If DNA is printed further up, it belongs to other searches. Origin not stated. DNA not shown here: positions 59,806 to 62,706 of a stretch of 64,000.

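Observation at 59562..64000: Defence/phage-derived islet at the window edge: terminase-small-like HTH protein, DinG/Rad3-like helicase and divergent HsdR-like restriction subunit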

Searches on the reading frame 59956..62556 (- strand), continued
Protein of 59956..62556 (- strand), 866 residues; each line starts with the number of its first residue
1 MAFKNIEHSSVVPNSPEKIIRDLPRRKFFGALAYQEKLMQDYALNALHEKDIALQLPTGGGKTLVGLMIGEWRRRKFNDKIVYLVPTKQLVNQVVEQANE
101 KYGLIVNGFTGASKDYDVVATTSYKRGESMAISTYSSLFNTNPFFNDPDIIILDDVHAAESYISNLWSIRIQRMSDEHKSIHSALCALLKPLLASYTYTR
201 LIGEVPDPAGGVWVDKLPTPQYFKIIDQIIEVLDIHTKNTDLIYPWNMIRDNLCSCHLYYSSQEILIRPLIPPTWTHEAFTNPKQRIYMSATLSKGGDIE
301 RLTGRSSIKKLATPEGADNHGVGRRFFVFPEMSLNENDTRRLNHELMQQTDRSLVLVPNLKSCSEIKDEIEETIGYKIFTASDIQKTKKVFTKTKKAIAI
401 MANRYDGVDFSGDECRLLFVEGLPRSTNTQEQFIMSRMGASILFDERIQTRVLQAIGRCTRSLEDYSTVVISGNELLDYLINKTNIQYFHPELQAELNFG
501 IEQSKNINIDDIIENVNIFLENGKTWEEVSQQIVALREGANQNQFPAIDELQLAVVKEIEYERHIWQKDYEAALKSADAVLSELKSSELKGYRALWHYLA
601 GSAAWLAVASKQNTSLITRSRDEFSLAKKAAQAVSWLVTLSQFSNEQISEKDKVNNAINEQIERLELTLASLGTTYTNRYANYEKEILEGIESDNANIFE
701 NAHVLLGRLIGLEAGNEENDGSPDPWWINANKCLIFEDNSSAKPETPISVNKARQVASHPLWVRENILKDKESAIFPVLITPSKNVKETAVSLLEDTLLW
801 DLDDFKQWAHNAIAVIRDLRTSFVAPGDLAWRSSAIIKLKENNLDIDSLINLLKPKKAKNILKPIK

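Call 62: find_encoding_contigs(protein=P0125, flank=10000, max_places=2)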
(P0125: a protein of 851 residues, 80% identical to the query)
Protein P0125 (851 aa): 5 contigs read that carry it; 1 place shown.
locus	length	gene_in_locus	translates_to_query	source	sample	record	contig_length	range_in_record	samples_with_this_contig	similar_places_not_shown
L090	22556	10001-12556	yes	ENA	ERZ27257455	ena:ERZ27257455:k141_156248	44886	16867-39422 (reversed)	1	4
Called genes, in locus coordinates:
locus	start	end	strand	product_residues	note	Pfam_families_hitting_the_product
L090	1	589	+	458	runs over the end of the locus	PF13620:CarboxypepD_reg (weak)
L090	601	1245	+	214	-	PF07963:N_methyl (weak)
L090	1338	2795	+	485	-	-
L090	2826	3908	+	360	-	PF11104:PilM_2, PF14450:FtsA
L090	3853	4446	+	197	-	-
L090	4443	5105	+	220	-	-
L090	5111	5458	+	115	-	-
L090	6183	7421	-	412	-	PF12229:PG_binding_4, PF04294:VanW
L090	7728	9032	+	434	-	PF01266:DAO (faint), PF05834:Lycopene_cycl (weak), PF07992:Pyr_redox_2, PF13454:NAD_binding_9 (faint)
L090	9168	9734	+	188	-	PF03193:RsgA_GTPase (faint), PF00735:Septin (faint), PF02421:FeoB_N, PF00350:Dynamin_N (faint), PF01926:MMR_HSR1, PF00009:GTP_EFTU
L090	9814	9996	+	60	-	PF04014:MazE_antitoxin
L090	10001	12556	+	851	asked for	PF04313:HSDR_N (faint), PF13588:HSDR_N_2, PF00270:DEAD, PF04851:ResIII, PF18766:SWI2_SNF2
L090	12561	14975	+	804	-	PF02384:N6_Mtase, PF01170:UPF0020, PF13847:Methyltransf_31 (weak), PF20473:MmeI_Mtase (weak), PF07669:Eco57I, PF01420:Methylase_S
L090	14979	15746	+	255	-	PF14355:Abi_C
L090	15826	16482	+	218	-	-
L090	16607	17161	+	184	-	PF00565:SNase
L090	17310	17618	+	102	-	-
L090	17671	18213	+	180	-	PF00561:Abhydrolase_1 (weak), PF06821:Ser_hydrolase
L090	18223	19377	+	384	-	-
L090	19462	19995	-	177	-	PF17886:ArsA_HSP20 (faint), PF00011:HSP20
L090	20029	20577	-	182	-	PF13367:PrsW-protease (faint)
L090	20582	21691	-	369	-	PF00814:TsaD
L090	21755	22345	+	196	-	PF04542:Sigma70_r2, PF08281:Sigma70_r4_2, PF04545:Sigma70_r4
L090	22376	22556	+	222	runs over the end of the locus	-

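Call 63: find_encoding_contigs(protein=P0144, flank=10000, max_places=2)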
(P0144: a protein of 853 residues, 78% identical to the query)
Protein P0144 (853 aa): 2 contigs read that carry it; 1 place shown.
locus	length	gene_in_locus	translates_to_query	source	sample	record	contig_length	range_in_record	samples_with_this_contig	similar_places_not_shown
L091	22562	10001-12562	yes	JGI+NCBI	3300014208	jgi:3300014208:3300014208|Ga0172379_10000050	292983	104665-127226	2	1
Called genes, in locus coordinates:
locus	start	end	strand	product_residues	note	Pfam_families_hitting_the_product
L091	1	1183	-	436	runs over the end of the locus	PF00152:tRNA-synt_2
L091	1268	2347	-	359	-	PF01636:APH (weak), PF01633:Choline_kinase (weak)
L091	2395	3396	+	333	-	PF02016:Peptidase_S66, PF17676:Peptidase_S66C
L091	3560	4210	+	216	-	PF13328:HD_4, PF01966:HD (weak)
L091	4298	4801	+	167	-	-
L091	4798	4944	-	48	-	-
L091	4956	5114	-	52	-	-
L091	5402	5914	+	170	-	-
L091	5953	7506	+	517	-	-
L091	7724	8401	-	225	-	-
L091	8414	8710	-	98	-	-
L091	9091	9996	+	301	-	PF28530:DUF8426, PF01939:NucS_C (weak)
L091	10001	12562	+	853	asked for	PF04313:HSDR_N (faint), PF13588:HSDR_N_2, PF00270:DEAD, PF04851:ResIII, PF18766:SWI2_SNF2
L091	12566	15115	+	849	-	PF02384:N6_Mtase, PF01170:UPF0020 (weak), PF20473:MmeI_Mtase (weak), PF07669:Eco57I, PF01420:Methylase_S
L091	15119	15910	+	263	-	PF18144:SMODS (weak)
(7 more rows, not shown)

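Call 64: find_encoding_contigs(protein=P0153, flank=10000, max_places=2)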
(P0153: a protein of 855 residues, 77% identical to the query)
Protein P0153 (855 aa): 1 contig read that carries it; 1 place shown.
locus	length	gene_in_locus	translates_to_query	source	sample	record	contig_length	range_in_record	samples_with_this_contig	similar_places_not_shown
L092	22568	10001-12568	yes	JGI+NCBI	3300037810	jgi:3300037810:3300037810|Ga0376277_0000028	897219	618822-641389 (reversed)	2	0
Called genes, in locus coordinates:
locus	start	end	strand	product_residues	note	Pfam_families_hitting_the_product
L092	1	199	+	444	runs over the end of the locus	PF02878:PGM_PMM_I, PF02879:PGM_PMM_II, PF02880:PGM_PMM_III, PF00408:PGM_PMM_IV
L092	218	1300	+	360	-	PF02163:Peptidase_M50, PF00595:PDZ (weak), PF13180:PDZ_2, PF17820:PDZ_6 (weak)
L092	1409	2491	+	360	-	PF02912:Phe_tRNA-synt_N, PF01409:tRNA-synt_2d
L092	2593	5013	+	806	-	PF01588:tRNA_bind, PF03483:B3_4, PF03484:B5, PF17759:tRNA_synthFbeta, PF03147:FDX-ACB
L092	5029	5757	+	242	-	-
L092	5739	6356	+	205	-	-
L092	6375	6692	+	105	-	-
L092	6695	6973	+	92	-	-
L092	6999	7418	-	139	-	PF01863:YgjP-like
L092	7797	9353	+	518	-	PF02463:SMC_N (weak), PF13175:AAA_15, PF13476:AAA_23 (weak), PF13304:AAA_21, PF13175:AAA_15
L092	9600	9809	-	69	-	PF13031:DUF3892 (weak)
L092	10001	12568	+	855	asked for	PF13588:HSDR_N_2, PF04313:HSDR_N (weak), PF00270:DEAD, PF04851:ResIII, PF18766:SWI2_SNF2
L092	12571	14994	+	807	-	PF02384:N6_Mtase, PF01170:UPF0020, PF13847:Methyltransf_31 (faint), PF20473:MmeI_Mtase (faint), PF07669:Eco57I, PF01420:Methylase_S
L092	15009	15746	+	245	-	PF04607:RelA_SpoT (faint)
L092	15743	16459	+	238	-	-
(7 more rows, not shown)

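Call 65: find_related_loci(query=L001:1521-4079:-, collection=metagenome_contigs, flank=10000)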
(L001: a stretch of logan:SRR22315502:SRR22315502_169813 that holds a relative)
Query L001:1521-4079:- (852 aa) in metagenome_contigs; peptide patterns used: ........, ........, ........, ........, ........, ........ (x = any residue, [..] = any of these).
600 stretches matched a pattern (row limit reached: there are more); 538 encode a relative of the query (tblastn E <= 1e-3); the best 80 are kept; 80 distinct loci.
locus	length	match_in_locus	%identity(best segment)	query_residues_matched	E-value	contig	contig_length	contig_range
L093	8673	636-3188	80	2-852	0e+0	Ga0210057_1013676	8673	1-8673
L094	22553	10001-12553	80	2-852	0e+0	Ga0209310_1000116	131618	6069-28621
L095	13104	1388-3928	79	2-852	0e+0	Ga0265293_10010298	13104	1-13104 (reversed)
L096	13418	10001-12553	79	4-852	0e+0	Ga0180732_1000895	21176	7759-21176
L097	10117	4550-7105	77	1-852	0e+0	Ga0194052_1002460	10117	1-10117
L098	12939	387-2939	77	2-852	0e+0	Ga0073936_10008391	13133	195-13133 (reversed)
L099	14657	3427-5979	77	2-852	0e+0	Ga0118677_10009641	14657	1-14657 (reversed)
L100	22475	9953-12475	78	1-846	0e+0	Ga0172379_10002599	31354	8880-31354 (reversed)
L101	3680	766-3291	77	4-846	0e+0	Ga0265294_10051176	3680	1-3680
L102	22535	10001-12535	77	1-845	0e+0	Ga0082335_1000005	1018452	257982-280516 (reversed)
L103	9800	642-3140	77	3-846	0e+0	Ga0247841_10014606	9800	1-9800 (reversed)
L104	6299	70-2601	77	1-845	0e+0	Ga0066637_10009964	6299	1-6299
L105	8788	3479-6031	77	1-852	0e+0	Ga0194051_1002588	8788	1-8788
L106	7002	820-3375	76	1-852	0e+0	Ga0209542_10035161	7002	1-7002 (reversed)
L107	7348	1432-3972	77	2-852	0e+0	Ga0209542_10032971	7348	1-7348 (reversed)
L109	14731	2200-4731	77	5-852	0e+0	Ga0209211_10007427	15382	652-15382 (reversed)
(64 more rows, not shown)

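Call 66: search_protein_representatives(protein=window:59956-62556:-)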
Query: 866 residues. Proteins with E-value up to 0.001 (for the whole library): 2250; up to 1e-10: 1573; up to 1e-30: 814. The best 150 are listed.
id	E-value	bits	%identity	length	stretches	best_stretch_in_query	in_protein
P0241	0.0e+00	1012.3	52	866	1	1-862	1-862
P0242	3.4e-254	862.2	47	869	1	1-858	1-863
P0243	2.0e-252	856.3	46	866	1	1-861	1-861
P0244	2.2e-249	846.2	45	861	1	1-861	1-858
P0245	9.3e-243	824.3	45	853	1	1-850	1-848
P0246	4.5e-235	798.9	43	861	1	1-853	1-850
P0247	2.0e-222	757.1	54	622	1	243-863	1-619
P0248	1.5e-218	744.3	40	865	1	1-839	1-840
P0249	2.1e-217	740.5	42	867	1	1-863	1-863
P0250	1.4e-216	737.7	41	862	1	1-859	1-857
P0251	2.2e-216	737.1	42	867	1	14-854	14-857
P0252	9.6e-216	735.0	43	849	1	1-840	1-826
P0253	1.7e-215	734.2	43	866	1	8-854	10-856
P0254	6.5e-210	715.7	42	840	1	21-844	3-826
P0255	1.3e-209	714.7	40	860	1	1-852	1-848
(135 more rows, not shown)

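Call 69: find_encoding_contigs(protein=P0010, flank=8000, max_places=1)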
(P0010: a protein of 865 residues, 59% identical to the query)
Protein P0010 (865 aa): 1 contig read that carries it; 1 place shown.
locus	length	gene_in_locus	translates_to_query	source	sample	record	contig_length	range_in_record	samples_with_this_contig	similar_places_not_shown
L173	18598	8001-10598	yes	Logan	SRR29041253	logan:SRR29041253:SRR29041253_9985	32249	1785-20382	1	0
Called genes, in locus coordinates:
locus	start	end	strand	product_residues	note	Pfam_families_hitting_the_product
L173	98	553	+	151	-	-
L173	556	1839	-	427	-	PF00239:Resolvase, PF07508:Recombinase, PF13408:Zn_ribbon_recom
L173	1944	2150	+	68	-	PF13560:HTH_31, PF12844:HTH_19, PF13443:HTH_26, PF01381:HTH_3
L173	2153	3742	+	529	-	PF12161:HsdM_N, PF02384:N6_Mtase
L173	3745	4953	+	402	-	-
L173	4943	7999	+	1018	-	PF04313:HSDR_N, PF00270:DEAD, PF04851:ResIII, PF18766:SWI2_SNF2, PF22679:T1R_D3-like, PF12008:EcoR124_C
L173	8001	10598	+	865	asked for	PF00270:DEAD, PF04851:ResIII, PF13307:Helicase_C_2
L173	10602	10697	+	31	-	-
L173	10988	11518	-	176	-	-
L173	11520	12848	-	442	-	PF02195:ParB_N, PF01555:N6_N4_Mtase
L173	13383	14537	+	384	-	-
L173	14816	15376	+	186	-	PF04542:Sigma70_r2, PF08281:Sigma70_r4_2, PF04545:Sigma70_r4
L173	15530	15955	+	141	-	-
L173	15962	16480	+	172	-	PF18914:DUF5666 (weak)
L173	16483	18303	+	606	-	PF00364:Biotin_lipoyl (faint), PF25917:BSH_RND (weak), PF25973:BSH_CzcB (weak), PF25990:Beta-barrel_YknX, PF25989:YknX_C (faint)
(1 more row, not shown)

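Call 70: find_encoding_contigs(protein=P0007, flank=8000, max_places=1)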
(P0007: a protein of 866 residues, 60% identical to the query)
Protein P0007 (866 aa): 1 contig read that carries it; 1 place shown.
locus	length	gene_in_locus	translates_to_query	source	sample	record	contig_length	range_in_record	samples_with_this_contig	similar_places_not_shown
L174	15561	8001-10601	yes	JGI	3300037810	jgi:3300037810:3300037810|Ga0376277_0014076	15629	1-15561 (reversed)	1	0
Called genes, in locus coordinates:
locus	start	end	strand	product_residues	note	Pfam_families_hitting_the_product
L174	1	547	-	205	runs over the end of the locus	?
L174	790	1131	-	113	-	-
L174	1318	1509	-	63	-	-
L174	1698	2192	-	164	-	PF01988:VIT1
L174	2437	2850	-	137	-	PF00293:NUDIX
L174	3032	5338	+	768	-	PF13588:HSDR_N_2 (weak), PF04851:ResIII, PF00270:DEAD, PF18766:SWI2_SNF2, PF08463:EcoEI_R_C (weak)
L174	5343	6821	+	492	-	PF12161:HsdM_N (weak), PF02384:N6_Mtase, PF01170:UPF0020, PF07669:Eco57I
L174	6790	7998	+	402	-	PF01420:Methylase_S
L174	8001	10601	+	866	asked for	PF00270:DEAD, PF04851:ResIII, PF13307:Helicase_C_2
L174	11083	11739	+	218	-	-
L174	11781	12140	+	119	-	-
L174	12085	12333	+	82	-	-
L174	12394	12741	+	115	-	-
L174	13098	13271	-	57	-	-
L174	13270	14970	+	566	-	PF00239:Resolvase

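Call 71: find_encoding_contigs(protein=P0021, flank=8000, max_places=1)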
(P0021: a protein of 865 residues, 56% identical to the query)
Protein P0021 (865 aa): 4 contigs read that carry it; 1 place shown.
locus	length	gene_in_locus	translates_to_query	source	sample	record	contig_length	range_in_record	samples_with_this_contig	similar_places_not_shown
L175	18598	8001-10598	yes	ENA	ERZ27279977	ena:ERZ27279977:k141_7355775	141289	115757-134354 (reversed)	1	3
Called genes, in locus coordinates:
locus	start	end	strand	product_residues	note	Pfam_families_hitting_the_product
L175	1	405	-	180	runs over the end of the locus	-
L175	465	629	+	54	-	-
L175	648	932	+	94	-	PF13376:OmdA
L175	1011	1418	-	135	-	-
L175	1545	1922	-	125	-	PF07237:DUF1428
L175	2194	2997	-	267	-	-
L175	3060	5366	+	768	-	PF04851:ResIII, PF00270:DEAD, PF18766:SWI2_SNF2, PF00271:Helicase_C (faint), PF08463:EcoEI_R_C (weak)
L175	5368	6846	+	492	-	PF12161:HsdM_N, PF20473:MmeI_Mtase (faint), PF02384:N6_Mtase, PF01170:UPF0020, PF07669:Eco57I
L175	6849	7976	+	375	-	PF01420:Methylase_S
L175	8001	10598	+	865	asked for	PF04851:ResIII, PF00270:DEAD, PF13307:Helicase_C_2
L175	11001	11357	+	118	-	-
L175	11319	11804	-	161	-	-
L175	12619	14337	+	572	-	PF00239:Resolvase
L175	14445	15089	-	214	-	PF04607:RelA_SpoT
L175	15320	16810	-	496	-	PF00989:PAS (weak), PF13426:PAS_9 (weak), PF08447:PAS_3, PF00989:PAS, PF13188:PAS_8, PF13426:PAS_9, PF00512:HisKA, PF02518:HATPase_c, +1 more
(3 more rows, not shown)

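Call 73: find_encoding_contigs(protein=P0002, flank=8000, max_places=1)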
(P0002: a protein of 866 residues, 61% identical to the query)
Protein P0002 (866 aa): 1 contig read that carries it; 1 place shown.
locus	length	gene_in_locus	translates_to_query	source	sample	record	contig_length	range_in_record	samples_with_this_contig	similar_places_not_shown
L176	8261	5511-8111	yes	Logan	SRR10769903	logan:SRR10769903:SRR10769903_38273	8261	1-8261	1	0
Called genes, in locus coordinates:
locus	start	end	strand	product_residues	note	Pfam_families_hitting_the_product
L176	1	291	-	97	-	?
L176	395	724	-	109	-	-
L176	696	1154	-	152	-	-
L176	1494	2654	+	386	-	PF00145:DNA_methylase, PF09445:Methyltransf_15 (faint)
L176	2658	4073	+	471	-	PF11564:BpuJI_N, PF13020:NOV_C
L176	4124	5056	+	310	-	PF00145:DNA_methylase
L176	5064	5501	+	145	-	-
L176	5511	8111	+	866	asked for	PF00270:DEAD, PF04851:ResIII, PF13307:Helicase_C_2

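Call 74: find_encoding_contigs(protein=P0006, flank=8000, max_places=1)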
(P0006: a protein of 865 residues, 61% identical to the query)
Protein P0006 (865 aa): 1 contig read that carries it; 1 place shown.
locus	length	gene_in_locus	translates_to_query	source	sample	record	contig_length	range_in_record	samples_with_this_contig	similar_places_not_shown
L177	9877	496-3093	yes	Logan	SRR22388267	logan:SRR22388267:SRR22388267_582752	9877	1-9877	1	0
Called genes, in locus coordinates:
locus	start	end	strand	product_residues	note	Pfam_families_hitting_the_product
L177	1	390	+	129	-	?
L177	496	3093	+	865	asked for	PF00270:DEAD, PF04851:ResIII, PF13307:Helicase_C_2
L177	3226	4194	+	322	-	PF20551:DUF6765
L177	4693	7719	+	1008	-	PF00656:Peptidase_C14, PF00270:DEAD, PF00271:Helicase_C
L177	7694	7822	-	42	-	-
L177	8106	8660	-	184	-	-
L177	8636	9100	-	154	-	-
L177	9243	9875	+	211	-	?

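Call 75: find_encoding_contigs(protein=P0015, flank=8000, max_places=1)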
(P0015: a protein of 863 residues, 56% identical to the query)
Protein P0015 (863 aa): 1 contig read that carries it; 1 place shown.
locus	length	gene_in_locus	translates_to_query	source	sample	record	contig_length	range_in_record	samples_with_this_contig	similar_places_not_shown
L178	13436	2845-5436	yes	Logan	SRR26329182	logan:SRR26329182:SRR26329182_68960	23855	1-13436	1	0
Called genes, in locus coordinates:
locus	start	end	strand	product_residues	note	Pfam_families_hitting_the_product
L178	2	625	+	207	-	?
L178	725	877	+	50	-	PF00471:Ribosomal_L33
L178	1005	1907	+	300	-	PF02163:Peptidase_M50 (weak)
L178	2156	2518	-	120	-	-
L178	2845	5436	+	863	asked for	PF00270:DEAD, PF04851:ResIII, PF13307:Helicase_C_2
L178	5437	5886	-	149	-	-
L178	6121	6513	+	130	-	-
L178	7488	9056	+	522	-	PF00239:Resolvase, PF07508:Recombinase, PF13408:Zn_ribbon_recom (weak)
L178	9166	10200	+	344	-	PF18895:T4SS_pilin (weak)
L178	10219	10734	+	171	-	-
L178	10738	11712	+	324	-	PF18895:T4SS_pilin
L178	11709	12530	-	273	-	PF01745:IPT (weak), PF01715:IPPT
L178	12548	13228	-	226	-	PF14528:LAGLIDADG_3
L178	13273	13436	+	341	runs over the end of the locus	PF02195:ParB_N, PF17762:HTH_ParB, PF23552:ParB_C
